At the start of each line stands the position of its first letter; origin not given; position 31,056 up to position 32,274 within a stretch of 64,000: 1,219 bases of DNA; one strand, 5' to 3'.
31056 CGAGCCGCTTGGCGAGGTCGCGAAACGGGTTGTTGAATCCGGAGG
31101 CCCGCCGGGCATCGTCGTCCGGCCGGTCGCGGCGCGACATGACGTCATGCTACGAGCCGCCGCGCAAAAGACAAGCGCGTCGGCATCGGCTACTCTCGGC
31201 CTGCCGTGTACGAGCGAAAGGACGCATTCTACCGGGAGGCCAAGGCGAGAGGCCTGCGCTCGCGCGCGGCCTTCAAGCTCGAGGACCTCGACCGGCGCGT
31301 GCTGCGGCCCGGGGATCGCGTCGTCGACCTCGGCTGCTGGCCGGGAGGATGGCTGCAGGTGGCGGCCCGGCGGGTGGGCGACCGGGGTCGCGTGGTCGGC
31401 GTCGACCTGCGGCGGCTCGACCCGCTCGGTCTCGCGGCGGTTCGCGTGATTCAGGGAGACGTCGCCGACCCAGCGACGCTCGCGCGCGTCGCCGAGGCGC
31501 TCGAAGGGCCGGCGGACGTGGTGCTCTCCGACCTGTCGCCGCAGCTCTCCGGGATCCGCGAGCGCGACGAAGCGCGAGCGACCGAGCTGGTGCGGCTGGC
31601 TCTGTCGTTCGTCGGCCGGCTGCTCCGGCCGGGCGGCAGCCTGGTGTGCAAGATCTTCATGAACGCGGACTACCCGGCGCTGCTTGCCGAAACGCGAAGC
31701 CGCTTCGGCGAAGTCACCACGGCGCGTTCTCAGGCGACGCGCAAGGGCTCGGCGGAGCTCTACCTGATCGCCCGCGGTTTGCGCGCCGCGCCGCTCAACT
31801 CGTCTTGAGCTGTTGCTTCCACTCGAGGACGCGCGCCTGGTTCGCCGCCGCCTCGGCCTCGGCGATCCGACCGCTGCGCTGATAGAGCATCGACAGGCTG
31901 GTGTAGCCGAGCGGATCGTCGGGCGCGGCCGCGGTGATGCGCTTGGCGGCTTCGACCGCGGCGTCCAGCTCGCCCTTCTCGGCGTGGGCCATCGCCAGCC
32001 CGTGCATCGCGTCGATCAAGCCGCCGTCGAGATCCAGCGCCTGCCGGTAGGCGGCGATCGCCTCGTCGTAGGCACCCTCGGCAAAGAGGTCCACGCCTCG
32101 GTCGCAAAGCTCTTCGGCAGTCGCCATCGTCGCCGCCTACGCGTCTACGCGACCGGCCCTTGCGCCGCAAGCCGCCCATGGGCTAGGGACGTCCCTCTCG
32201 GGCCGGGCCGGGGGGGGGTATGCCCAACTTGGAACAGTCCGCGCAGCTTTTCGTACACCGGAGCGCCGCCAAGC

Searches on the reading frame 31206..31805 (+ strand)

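Call 14: search_protein_families(library=pfam, max_evalue=0.001, proteins=[window:31206-31805:+])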
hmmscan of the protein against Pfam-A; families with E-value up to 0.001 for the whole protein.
window:31206-31805:+ (200 aa): 4 families
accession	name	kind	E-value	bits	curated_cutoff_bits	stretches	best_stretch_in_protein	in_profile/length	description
PF01728.25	FtsJ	-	1.8e-47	162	24.1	1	18-191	2-180/181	FtsJ-like methyltransferase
PF13847.12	Methyltransf_31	-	3.8e-05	23.8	27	1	34-148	2-109/145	Methyltransferase domain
PF13489.12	Methyltransf_23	-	3.9e-05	23.9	27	1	28-106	13-85/164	Methyltransferase domain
PF13649.12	Methyltransf_25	-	0.00049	21.2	27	0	39-69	1-30/97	Methyltransferase domain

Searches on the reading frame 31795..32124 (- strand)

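Call 14: search_protein_families(library=pfam, max_evalue=0.001, proteins=[window:31795-32124:-])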
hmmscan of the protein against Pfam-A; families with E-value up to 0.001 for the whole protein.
window:31795-32124:- (109 aa): 15 families
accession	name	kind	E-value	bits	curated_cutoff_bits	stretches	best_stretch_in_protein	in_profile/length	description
PF07719.23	TPR_2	-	1.3e-14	53.5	27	1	3-33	1-31/34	Tetratricopeptide repeat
PF00515.34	TPR_1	-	9e-12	44.7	27.8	1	3-33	1-31/34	Tetratricopeptide repeat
PF14559.12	TPR_19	-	2.1e-11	44.4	25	1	13-74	1-62/68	Tetratricopeptide repeat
PF13181.12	TPR_8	-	2.1e-11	43.5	25.7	0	16-33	14-31/34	Tetratricopeptide repeat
PF13432.12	TPR_16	-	1.9e-09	38.3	32.7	1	8-71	2-65/65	Tetratricopeptide repeat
PF13428.12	TPR_14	-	4.2e-09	36.6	23.5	1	39-75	3-39/44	Tetratricopeptide repeat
PF13414.12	TPR_11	-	4.9e-08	33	26.8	1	13-51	4-42/42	TPR repeat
PF13424.12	TPR_12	-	8.2e-08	32.8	30.1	1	9-67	9-75/77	Tetratricopeptide repeat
PF13431.12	TPR_17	-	8.2e-08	32.4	24.4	0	25-57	1-33/34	Tetratricopeptide repeat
PF13374.12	TPR_10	-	3.9e-07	30.3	27.5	0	37-61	2-26/42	Tetratricopeptide repeat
PF13176.12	TPR_7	-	2.3e-05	24.6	27.9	0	16-33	12-29/36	Tetratricopeptide repeat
PF13174.12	TPR_6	-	9.9e-05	23.2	26.3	0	38-69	1-32/33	Tetratricopeptide repeat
PF07721.20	TPR_4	-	0.00042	21.1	27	0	75-95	5-25/26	Tetratricopeptide repeat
PF24603.1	TPR_30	-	0.00077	20.3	29.7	1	15-92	17-93/100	Tetratricopeptide repeat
PF13371.12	TPR_9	-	0.00088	19.7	35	0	46-92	4-50/73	Tetratricopeptide repeat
